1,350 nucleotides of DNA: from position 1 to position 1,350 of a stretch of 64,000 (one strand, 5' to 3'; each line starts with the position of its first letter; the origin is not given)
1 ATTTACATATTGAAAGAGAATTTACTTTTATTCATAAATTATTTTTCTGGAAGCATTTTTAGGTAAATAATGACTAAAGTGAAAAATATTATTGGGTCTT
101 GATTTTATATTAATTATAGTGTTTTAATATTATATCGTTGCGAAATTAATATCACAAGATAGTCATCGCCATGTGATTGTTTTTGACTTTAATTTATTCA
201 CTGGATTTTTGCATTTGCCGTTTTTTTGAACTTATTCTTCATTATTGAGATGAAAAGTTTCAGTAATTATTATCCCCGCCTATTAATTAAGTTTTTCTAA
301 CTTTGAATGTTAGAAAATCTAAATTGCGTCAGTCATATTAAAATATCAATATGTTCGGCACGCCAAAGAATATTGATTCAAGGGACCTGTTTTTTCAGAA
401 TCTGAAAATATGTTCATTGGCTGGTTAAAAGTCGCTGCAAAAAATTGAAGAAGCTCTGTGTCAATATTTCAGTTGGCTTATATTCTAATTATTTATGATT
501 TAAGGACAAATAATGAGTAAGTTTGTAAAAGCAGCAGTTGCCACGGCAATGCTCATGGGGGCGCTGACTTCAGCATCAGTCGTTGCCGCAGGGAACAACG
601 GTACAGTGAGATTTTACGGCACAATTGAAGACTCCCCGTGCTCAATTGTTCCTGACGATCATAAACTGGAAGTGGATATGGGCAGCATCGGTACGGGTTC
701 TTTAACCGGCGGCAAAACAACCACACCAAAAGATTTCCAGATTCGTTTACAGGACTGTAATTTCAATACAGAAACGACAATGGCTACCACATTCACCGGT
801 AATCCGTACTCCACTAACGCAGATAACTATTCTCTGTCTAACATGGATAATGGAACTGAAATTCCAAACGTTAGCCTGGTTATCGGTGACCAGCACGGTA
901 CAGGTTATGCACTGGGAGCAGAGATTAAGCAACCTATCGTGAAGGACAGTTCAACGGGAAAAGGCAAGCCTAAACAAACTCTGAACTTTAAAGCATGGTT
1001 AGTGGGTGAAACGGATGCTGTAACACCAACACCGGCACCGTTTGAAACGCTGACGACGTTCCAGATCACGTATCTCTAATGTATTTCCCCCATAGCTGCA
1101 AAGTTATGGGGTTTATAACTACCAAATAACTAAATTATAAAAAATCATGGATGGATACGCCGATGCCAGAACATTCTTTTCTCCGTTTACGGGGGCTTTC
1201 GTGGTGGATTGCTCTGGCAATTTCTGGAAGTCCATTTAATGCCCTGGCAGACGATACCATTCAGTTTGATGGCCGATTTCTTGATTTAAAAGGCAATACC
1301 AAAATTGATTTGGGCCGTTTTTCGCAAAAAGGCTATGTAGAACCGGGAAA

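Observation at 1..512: Long AT-rich leader upstream of the fimbrial operon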

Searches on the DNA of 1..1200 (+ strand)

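Call 4: search_dna_similar(query=window:1-1200:+, collection=ecoli_genomes, mode=near, max_rows=20, rows=spread)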
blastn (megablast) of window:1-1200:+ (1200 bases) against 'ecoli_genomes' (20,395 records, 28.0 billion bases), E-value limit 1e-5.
Records with a match: 5364; places in all: 5374; records where one place covers at least 80% of the query: 632.
Genomes with a match: 5364 of 5426; with a place that covers at least 80% of the query: 632. Places per genome that has any: lowest 1, median 1, highest 2. On chromosomes: 5374 places; on plasmids: 0.
Best place of each record, by identity: >=99% 140; 95-99% 415; 90-95% 79; 80-90% 1841; 60-80% 2889.
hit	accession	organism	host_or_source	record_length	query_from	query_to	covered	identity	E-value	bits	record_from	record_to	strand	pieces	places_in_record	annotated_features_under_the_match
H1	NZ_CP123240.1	Escherichia coli strain YZLc1-3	chicken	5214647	1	1200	100%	100.0%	0e+0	2217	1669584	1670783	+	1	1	fimbrial protein | fimbrial biogenesis outer membrane usher protein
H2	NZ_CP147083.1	Escherichia coli strain JSWP006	municipal wastewater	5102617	1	1200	100%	98.8%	0e+0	2139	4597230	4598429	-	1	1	fimbrial protein | fimbrial biogenesis outer membrane usher protein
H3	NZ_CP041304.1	Escherichia coli strain MSHS 133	Homo sapiens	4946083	1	1200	100%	91.8%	0e+0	1668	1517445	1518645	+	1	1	fimbrial protein | fimbrial biogenesis outer membrane usher protein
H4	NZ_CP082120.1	Escherichia coli strain PC-NDM34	Homo sapiens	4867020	465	1082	52%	73.7%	2e-55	226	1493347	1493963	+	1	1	fimbrial protein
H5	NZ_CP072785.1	Escherichia coli strain JA0265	not applicable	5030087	465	1082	52%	73.3%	2e-50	209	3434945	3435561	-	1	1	fimbrial protein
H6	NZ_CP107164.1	Escherichia coli strain R9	human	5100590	477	1082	51%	73.6%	1e-52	217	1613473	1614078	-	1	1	fimbrial protein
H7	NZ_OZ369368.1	Escherichia coli strain Esc31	not applicable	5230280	477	1082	51%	73.6%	1e-52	217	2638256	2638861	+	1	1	fimbrial protein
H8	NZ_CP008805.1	Escherichia coli O157:H7 str. SS17 strain SS17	Cattle feces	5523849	478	682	17%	81.1%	2e-36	163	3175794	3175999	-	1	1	yfcV: fimbrial protein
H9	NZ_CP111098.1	Escherichia coli strain RM6067W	Spinacia oleracea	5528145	478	682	17%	81.1%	2e-36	163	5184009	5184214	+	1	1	yfcV: fimbrial protein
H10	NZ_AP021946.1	Escherichia coli strain WP2-S18-ESBL-08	-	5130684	478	682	17%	80.8%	8e-35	158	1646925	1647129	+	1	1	yfcV: fimbrial protein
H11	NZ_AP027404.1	Escherichia coli strain EC416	Sus scrofa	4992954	478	682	17%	80.8%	8e-35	158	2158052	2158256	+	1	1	yfcV: fimbrial protein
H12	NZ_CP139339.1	Escherichia coli strain YZ22MPE6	pork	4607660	478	682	17%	80.8%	8e-35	158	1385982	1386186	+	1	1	yfcV: fimbrial protein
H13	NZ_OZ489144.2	Escherichia coli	-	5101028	478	682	17%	80.8%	8e-35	158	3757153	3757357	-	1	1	yfcV: fimbrial protein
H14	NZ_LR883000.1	Escherichia coli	-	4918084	478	682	17%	80.4%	4e-33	152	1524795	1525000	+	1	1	yfcV: fimbrial protein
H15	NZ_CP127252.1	Escherichia coli strain C41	Bos taurus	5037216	478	682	17%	79.9%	2e-31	147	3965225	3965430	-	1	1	yfcV: fimbrial protein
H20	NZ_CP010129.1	Escherichia coli strain C9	cow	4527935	478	535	5%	91.4%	2e-11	81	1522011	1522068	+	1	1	none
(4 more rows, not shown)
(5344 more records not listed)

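Call 6: search_rna_families(source=window, start=1, end=1200, threshold=evalue, max_evalue=1)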
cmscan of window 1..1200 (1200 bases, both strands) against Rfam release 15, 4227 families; matches with E-value up to 1: 0.
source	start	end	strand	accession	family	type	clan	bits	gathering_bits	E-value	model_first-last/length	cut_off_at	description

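Call 8: get_annotated_region(hit=H1, flank=6000)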
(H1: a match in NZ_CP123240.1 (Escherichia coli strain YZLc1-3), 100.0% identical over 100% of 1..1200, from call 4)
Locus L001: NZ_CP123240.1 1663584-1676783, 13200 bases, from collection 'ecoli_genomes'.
description: Escherichia coli strain YZLc1-3 chromosome, complete genome
organism: Escherichia coli strain YZLc1-3 (NCBI taxid 562)
replicon: chromosome; assembly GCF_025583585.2
host: chicken; source: feces; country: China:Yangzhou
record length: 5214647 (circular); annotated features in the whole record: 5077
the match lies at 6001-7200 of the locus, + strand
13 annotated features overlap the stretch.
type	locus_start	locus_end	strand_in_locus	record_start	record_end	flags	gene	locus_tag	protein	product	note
CDS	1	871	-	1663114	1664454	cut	fadL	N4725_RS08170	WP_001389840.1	long-chain fatty acid transporter FadL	-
CDS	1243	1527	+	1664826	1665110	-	yfcZ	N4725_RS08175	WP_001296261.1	YfcZ/YiiS family protein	-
CDS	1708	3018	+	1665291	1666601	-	fadI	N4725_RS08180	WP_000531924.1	acetyl-CoA C-acyltransferase FadI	-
CDS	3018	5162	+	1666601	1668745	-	fadJ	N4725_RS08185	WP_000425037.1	fatty acid oxidation complex subunit alpha FadJ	-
CDS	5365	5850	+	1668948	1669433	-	sixA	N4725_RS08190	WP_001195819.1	phosphohistidine phosphatase SixA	-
CDS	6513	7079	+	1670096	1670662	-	-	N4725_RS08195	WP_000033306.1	fimbrial protein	-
CDS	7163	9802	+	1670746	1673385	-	-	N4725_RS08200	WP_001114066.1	fimbrial biogenesis outer membrane usher protein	-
CDS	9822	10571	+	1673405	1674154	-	-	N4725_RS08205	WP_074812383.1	fimbria/pilus periplasmic chaperone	-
CDS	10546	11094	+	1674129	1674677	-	-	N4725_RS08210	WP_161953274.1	fimbrial protein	-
CDS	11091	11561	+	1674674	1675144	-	-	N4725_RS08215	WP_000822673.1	fimbrial protein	-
CDS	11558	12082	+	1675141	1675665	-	-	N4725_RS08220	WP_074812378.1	fimbrial protein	-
CDS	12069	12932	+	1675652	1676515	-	-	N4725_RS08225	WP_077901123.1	StfH/YfcO family fimbrial adhesin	-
CDS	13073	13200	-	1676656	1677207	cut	smrB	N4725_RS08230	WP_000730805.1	endonuclease SmrB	-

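Call 9: get_annotated_region(hit=H8, flank=4000)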
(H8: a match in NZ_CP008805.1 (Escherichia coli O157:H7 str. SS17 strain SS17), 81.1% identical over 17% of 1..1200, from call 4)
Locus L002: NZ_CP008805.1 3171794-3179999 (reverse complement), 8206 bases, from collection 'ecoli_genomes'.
description: Escherichia coli O157:H7 str. SS17 chromosome, complete genome
organism: Escherichia coli O157:H7 str. SS17 strain SS17 (NCBI taxid 1328859)
replicon: chromosome; assembly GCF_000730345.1
host: -; source: Cattle feces; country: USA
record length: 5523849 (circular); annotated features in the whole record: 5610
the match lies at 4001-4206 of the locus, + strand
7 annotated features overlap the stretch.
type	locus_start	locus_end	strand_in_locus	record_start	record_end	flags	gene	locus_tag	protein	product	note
CDS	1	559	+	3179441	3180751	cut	fadI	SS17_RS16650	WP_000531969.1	acetyl-CoA C-acyltransferase FadI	-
CDS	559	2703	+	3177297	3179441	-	fadJ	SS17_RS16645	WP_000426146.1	fatty acid oxidation complex subunit alpha FadJ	-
CDS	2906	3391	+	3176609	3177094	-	sixA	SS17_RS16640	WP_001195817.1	phosphohistidine phosphatase SixA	-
CDS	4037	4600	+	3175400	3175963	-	yfcV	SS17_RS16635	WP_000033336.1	fimbrial protein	-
CDS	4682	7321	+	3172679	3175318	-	-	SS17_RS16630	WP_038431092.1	fimbrial biogenesis outer membrane usher protein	-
CDS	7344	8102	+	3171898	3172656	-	-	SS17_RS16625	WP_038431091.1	fimbria/pilus periplasmic chaperone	-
CDS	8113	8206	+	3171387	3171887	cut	-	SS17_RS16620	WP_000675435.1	fimbrial protein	-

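Call 15: search_dna_similar(query=window:1-512:+, collection=ecoli_genomes, mode=distant, max_rows=40, rows=spread)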
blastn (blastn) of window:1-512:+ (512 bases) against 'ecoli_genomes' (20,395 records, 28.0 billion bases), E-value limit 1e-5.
Records with a match: 635; places in all: 635; records where one place covers at least 80% of the query: 634.
Genomes with a match: 635 of 5426; with a place that covers at least 80% of the query: 634. Places per genome that has any: lowest 1, median 1, highest 1. On chromosomes: 635 places; on plasmids: 0.
Best place of each record, by identity: >=99% 9; 95-99% 400; 90-95% 225; 60-80% 1.
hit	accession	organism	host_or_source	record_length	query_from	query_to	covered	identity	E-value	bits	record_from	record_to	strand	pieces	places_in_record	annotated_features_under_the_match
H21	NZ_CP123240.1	Escherichia coli strain YZLc1-3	chicken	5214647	1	512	100%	100.0%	0e+0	924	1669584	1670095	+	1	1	none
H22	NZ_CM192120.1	Escherichia coli strain MEW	Pagophila eburnea (ivory gull)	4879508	1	512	100%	98.0%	0e+0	879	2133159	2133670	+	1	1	none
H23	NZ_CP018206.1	Escherichia coli strain MRSN346647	Homo sapiens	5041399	1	512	100%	97.5%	0e+0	862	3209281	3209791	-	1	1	none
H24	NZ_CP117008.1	Escherichia coli strain MLI109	Homo sapiens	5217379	1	512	100%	97.5%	0e+0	862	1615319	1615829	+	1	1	none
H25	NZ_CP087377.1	Escherichia coli strain RIVM_C019217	Homo sapiens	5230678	1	512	100%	97.5%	0e+0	862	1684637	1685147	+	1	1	none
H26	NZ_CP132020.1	Escherichia coli strain JCH8249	Homo sapiens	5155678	1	512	100%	97.5%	0e+0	862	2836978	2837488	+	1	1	none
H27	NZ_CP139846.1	Escherichia coli strain Nord58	Homo sapiens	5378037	1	512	100%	97.5%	0e+0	862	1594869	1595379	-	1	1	none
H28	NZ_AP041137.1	Escherichia coli strain WR14-2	Homo sapiens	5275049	1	512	100%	97.5%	0e+0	862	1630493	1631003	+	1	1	none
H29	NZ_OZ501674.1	Escherichia coli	Homo sapiens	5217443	1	512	100%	97.5%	0e+0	862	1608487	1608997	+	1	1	none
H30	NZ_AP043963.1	Escherichia coli strain 21AH007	Canis lupus familiaris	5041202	1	512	100%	97.5%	0e+0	862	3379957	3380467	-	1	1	none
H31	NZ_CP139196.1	Escherichia coli strain GN25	night heron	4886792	1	512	100%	97.3%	0e+0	861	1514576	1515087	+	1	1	none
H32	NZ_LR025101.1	Escherichia coli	-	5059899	1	512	100%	97.3%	0e+0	861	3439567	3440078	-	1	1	none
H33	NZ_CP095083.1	Escherichia coli strain EC6868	Homo sapiens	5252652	1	512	100%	97.3%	0e+0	857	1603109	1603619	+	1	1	none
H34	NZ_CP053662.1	Escherichia coli strain eco-241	Homo sapiens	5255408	1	512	100%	97.3%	0e+0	857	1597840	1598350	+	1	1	none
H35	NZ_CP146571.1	Escherichia coli strain B1.H1.1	Hospital Wastewater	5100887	1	512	100%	97.3%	0e+0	857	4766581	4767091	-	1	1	none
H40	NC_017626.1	Escherichia coli 042 strain 042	-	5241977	1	512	100%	97.1%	0e+0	856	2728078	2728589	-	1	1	none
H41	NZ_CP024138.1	Escherichia coli strain 14EC020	clinical patient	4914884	1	512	100%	96.3%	0e+0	835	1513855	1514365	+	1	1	none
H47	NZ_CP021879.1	Escherichia coli strain AR_0137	missing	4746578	1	512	100%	94.9%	0e+0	803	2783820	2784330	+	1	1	none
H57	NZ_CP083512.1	Escherichia coli strain elppa4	Homo sapiens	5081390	1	512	100%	94.5%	0e+0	794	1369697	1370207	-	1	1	none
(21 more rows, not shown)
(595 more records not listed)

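Call 18: get_annotated_region(hit=H4, flank=1500)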
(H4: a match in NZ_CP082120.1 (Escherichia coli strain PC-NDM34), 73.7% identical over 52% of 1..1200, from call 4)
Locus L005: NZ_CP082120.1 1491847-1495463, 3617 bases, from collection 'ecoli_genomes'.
description: Escherichia coli strain PC-NDM34 chromosome, complete genome
organism: Escherichia coli strain PC-NDM34 (NCBI taxid 562)
replicon: chromosome; assembly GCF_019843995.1
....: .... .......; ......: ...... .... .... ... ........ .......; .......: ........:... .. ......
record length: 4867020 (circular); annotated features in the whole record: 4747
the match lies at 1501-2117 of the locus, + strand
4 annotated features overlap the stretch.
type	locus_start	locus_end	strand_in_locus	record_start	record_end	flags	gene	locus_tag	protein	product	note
CDS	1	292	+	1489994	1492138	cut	fadJ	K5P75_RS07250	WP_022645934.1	fatty acid oxidation complex subunit alpha FadJ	-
CDS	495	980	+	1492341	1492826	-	sixA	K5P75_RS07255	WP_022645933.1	phosphohistidine phosphatase SixA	-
CDS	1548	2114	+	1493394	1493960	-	-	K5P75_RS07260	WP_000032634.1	fimbrial protein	-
CDS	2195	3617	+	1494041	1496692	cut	-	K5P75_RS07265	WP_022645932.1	fimbrial biogenesis outer membrane usher protein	-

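Call 19: get_annotated_region(hit=H20, flank=1500)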
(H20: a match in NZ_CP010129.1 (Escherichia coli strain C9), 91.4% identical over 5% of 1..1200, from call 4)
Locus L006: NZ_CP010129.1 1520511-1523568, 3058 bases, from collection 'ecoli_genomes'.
description: Escherichia coli strain C9 chromosome, complete genome
organism: Escherichia coli strain C9 (NCBI taxid 562)
replicon: chromosome; assembly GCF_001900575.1
host: cow; source: -; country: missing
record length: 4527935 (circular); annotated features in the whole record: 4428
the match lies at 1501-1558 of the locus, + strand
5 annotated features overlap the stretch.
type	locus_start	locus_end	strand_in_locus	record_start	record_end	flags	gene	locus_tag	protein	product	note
CDS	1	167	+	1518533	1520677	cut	fadJ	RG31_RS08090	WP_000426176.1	fatty acid oxidation complex subunit alpha FadJ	-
CDS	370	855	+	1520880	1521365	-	sixA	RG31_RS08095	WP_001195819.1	phosphohistidine phosphatase SixA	-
CDS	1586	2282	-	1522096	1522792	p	-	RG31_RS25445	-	IS1 family transposase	frameshifted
CDS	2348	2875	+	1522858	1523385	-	yfcV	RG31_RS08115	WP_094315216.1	fimbrial protein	-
CDS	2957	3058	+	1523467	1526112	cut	yfcU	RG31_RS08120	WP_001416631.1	fimbrial usher protein YfcU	-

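Call 28: get_annotated_region(hit=H40, flank=3000)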
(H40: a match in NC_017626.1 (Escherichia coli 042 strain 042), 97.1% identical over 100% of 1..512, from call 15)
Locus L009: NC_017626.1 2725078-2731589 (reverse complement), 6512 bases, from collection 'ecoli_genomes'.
description: Escherichia coli 042, complete sequence
organism: Escherichia coli 042 strain 042 (NCBI taxid 216592)
replicon: chromosome; assembly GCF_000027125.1
host: -; source: -; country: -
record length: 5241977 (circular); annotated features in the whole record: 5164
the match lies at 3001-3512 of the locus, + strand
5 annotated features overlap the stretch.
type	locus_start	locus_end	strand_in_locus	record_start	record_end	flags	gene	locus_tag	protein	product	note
CDS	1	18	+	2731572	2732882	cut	fadI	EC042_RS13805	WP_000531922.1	acetyl-CoA C-acyltransferase FadI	-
CDS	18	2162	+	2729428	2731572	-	fadJ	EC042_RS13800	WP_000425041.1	fatty acid oxidation complex subunit alpha FadJ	-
CDS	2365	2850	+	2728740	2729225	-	sixA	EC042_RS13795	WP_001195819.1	phosphohistidine phosphatase SixA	-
CDS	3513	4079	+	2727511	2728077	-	-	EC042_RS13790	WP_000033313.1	fimbrial protein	-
CDS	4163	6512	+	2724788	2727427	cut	-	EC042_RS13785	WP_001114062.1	fimbrial biogenesis outer membrane usher protein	-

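Call 36: get_annotated_region(hit=H3, flank=800)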
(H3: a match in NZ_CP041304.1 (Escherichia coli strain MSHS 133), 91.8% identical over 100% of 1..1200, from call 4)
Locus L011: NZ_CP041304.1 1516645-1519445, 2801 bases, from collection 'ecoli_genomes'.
description: Escherichia coli strain MSHS 133 chromosome, complete genome
organism: Escherichia coli strain MSHS 133 (NCBI taxid 562)
replicon: chromosome; assembly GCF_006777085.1
host: Homo sapiens; source: urine from healthy adult with cystitis; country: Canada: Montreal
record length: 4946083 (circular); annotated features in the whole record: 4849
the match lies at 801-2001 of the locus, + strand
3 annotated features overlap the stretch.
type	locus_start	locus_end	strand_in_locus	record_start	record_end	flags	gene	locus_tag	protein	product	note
CDS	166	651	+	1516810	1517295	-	sixA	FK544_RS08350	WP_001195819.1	phosphohistidine phosphatase SixA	-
CDS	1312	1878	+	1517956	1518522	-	-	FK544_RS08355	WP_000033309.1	fimbrial protein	-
CDS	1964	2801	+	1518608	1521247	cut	-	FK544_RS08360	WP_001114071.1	fimbrial biogenesis outer membrane usher protein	-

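Call 37: get_annotated_region(hit=H57, flank=800)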
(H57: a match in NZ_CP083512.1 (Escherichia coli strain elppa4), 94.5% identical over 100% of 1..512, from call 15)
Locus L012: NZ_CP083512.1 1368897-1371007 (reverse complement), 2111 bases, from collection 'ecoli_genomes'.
description: Escherichia coli strain elppa4 chromosome, complete genome
organism: Escherichia coli strain elppa4 (NCBI taxid 562)
replicon: chromosome; assembly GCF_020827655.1
host: Homo sapiens; source: blood; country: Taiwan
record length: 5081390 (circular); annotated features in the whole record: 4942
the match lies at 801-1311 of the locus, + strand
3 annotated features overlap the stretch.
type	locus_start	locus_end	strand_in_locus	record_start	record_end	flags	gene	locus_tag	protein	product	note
CDS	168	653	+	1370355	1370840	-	sixA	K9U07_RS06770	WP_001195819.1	phosphohistidine phosphatase SixA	-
CDS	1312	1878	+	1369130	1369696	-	-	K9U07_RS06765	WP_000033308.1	fimbrial protein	-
CDS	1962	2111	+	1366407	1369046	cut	-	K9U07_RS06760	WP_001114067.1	fimbrial biogenesis outer membrane usher protein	-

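Call 38: get_annotated_region(hit=H47, flank=800)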
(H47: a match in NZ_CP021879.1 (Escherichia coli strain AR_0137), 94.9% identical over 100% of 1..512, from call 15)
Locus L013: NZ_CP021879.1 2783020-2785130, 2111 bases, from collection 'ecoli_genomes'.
description: Escherichia coli strain AR_0137 chromosome, complete genome
organism: Escherichia coli strain AR_0137 (NCBI taxid 562)
replicon: chromosome; assembly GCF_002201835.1
host: missing; source: missing; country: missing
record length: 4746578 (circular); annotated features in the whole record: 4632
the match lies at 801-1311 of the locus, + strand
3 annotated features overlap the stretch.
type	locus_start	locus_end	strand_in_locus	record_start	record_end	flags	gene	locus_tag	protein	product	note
CDS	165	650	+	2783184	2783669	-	sixA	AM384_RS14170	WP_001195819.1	phosphohistidine phosphatase SixA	-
CDS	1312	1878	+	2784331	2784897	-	-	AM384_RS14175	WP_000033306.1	fimbrial protein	-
CDS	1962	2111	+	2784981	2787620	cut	-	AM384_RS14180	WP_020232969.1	fimbrial biogenesis outer membrane usher protein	-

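Call 39: get_annotated_region(hit=H41, flank=800)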
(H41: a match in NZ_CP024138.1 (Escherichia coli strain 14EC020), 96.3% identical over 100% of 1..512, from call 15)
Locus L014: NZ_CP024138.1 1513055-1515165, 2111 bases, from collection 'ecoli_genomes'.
description: Escherichia coli strain 14EC020 chromosome, complete genome
organism: Escherichia coli strain 14EC020 (NCBI taxid 562)
replicon: chromosome; assembly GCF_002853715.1
host: -; source: clinical patient; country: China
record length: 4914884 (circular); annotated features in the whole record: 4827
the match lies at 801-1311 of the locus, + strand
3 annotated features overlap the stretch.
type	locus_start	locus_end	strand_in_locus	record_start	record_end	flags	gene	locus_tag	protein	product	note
CDS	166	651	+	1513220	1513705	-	sixA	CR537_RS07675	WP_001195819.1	phosphohistidine phosphatase SixA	-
CDS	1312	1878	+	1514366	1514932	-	-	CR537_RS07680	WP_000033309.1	fimbrial protein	-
CDS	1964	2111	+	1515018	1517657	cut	-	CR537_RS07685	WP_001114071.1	fimbrial biogenesis outer membrane usher protein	-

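Call 40: get_annotated_region(hit=H23, flank=800)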
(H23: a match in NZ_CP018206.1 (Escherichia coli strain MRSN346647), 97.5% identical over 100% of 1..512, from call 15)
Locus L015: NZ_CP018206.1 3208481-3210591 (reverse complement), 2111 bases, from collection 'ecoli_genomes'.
description: Escherichia coli strain MRSN346647 chromosome, complete genome
organism: Escherichia coli strain MRSN346647 (NCBI taxid 562)
replicon: chromosome; assembly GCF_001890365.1
host: Homo sapiens; source: clinical; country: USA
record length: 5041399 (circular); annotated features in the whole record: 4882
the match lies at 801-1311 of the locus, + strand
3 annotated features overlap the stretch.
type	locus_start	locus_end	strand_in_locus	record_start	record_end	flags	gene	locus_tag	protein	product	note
CDS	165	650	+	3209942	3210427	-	sixA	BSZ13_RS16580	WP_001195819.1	phosphohistidine phosphatase SixA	-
CDS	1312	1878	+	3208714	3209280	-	-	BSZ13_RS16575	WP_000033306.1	fimbrial protein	-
CDS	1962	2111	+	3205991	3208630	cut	-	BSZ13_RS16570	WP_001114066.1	fimbrial biogenesis outer membrane usher protein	-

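Call 62: search_dna_similar(query=window:1-200:+, collection=ecoli_genomes, mode=near, max_rows=5, rows=spread)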
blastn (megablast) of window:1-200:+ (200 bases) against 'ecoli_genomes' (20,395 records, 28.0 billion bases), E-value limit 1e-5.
Records with a match: 633; places in all: 633; records where one place covers at least 80% of the query: 633.
Genomes with a match: 633 of 5426; with a place that covers at least 80% of the query: 633. Places per genome that has any: lowest 1, median 1, highest 1. On chromosomes: 633 places; on plasmids: 0.
Best place of each record, by identity: >=99% 526; 95-99% 107.
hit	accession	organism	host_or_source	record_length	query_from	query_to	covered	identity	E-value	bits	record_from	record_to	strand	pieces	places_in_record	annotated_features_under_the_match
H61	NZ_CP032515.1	Escherichia coli strain 118UI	Homo sapiens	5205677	1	200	100%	100.0%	1e-99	370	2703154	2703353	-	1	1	none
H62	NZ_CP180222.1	Escherichia coli strain Q65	sputum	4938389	1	200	100%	100.0%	1e-99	370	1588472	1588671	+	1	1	none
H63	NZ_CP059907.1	Escherichia coli strain 181.1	Turkey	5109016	1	200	100%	99.0%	3e-96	359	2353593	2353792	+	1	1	none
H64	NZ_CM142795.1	Escherichia coli strain GPEC1042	chicken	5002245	1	200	100%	99.0%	3e-96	359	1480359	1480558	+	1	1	none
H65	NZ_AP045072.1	Escherichia coli strain JNE112863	Homo sapiens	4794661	1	200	100%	95.5%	1e-84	320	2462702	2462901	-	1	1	none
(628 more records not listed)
